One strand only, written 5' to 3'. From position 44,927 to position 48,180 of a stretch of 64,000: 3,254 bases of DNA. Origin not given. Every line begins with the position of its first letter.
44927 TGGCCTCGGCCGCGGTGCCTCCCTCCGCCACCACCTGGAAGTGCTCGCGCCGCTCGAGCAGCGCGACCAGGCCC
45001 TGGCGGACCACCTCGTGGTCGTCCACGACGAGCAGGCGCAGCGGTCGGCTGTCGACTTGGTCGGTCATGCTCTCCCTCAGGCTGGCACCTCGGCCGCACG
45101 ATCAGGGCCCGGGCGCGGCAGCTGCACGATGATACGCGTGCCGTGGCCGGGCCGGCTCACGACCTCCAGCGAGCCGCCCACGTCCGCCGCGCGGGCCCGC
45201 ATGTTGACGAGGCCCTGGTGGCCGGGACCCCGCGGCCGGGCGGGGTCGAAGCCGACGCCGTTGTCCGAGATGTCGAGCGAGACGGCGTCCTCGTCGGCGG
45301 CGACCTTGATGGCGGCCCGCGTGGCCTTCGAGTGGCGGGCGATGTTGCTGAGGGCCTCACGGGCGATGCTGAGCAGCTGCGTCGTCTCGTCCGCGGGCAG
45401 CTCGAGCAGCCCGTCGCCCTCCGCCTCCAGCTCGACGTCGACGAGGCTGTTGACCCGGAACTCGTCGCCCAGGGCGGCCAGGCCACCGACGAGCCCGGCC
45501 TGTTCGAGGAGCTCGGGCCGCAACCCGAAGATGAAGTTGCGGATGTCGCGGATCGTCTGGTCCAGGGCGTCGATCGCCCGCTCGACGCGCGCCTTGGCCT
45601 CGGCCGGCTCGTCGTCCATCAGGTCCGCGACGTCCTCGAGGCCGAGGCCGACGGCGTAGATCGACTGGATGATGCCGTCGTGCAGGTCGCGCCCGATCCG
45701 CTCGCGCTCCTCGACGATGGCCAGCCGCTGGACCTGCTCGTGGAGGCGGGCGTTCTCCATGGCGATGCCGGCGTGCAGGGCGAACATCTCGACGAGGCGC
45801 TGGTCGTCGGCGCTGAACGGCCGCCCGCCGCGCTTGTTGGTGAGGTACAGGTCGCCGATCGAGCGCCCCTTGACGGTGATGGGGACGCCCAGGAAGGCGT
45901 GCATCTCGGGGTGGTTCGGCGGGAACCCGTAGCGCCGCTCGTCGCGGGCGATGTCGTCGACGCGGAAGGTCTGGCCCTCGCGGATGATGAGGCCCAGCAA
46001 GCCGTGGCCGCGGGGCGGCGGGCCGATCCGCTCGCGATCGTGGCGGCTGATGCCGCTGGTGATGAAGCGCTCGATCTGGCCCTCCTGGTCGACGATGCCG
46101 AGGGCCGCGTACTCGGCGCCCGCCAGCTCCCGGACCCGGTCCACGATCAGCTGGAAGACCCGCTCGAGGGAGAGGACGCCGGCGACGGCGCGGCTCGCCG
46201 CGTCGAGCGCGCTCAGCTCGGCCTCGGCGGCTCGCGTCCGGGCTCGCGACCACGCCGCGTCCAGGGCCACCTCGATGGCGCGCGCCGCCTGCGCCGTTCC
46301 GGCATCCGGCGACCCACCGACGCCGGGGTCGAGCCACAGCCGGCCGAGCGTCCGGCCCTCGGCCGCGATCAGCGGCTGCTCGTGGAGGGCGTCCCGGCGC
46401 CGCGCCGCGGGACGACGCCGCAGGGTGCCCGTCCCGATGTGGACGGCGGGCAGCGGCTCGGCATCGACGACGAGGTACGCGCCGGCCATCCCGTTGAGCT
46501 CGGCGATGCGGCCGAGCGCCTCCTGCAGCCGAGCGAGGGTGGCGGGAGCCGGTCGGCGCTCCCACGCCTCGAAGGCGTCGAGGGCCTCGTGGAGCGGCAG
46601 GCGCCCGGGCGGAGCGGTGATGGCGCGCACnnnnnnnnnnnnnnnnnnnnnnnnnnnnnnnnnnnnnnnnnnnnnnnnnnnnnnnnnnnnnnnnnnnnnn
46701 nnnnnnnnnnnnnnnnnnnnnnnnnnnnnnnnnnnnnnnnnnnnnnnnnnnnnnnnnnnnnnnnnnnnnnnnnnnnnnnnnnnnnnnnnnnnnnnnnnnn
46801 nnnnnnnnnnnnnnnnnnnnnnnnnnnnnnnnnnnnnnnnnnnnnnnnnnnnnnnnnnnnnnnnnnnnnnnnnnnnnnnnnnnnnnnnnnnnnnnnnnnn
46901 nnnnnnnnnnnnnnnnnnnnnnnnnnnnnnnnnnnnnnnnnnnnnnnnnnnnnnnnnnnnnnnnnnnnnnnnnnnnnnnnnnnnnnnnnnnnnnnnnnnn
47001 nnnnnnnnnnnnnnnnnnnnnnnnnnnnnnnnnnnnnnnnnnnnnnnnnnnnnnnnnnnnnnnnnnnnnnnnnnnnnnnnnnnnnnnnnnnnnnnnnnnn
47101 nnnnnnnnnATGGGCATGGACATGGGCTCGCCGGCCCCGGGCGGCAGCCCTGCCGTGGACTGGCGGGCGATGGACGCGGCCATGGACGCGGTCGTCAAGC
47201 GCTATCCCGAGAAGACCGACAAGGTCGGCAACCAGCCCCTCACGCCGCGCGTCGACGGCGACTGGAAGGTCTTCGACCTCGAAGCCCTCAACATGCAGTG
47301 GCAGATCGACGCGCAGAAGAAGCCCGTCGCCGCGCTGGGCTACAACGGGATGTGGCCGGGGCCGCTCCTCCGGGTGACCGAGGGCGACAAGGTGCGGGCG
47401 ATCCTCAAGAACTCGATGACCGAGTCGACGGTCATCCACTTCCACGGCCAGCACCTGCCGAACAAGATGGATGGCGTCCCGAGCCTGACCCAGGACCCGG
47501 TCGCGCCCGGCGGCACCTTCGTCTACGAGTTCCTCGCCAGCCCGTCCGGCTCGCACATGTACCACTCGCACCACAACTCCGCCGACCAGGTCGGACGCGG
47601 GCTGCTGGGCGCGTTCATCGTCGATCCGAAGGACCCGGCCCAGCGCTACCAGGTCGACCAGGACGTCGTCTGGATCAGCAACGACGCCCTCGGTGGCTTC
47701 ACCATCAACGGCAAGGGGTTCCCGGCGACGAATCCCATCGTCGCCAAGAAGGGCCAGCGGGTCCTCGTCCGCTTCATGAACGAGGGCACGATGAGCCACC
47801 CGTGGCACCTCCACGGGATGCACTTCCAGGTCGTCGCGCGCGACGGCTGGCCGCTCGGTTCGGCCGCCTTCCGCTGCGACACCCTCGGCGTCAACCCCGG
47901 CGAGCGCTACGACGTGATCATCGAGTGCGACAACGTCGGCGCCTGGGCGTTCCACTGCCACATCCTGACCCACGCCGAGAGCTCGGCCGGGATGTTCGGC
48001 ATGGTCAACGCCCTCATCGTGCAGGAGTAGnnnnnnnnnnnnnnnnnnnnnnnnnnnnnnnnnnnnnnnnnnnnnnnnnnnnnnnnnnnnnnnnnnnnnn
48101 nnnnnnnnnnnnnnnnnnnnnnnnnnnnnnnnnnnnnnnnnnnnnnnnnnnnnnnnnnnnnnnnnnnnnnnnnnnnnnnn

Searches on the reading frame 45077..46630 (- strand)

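Call 38: search_protein_families(library=pfam, proteins=[window:45077-46630:-], max_evalue=0.0001)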
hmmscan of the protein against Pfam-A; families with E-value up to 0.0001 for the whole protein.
window:45077-46630:- (517 aa): 5 families
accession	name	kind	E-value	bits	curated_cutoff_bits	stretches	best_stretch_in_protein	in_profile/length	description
PF13185.12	GAF_2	-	8.7e-25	87.9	28.6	1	153-292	2-136/136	GAF domain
PF01590.32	GAF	-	2.3e-21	77.1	22.4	1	155-291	2-133/133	GAF domain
PF07730.19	HisKA_3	-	3.5e-14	53.6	24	1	308-374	1-67/68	Histidine kinase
PF02518.31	HATPase_c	-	1.5e-13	51.6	26.4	1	417-507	4-110/111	Histidine kinase-, DNA gyrase B-, and HSP90-like ATPase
PF13492.12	GAF_3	-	7.1e-07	30.1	27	1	154-293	1-129/129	GAF domain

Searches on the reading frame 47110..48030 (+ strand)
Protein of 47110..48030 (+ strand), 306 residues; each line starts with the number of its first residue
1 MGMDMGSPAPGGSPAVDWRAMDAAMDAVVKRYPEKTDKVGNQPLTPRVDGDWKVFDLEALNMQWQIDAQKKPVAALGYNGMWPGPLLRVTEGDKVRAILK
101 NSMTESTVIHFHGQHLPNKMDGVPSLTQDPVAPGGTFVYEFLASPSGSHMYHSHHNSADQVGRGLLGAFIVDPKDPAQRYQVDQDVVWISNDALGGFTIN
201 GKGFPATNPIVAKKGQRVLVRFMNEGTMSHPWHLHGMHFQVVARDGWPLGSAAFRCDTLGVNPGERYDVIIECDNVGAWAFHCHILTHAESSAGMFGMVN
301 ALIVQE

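Call 38: search_protein_families(library=pfam, proteins=[window:47110-48030:+], max_evalue=0.0001)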
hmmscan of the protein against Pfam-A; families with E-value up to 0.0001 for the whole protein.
window:47110-48030:+ (306 aa): 3 families
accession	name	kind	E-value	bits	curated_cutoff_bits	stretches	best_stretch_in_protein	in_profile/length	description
PF07732.21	Cu-oxidase_3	-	4.6e-38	130.4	21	2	70-174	12-117/119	Multicopper oxidase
PF07731.20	Cu-oxidase_2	-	3e-31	108.5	20.4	1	190-291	20-125/137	Multicopper oxidase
PF00394.28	Cu-oxidase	-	3e-09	37.6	21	1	196-293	38-142/157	Multicopper oxidase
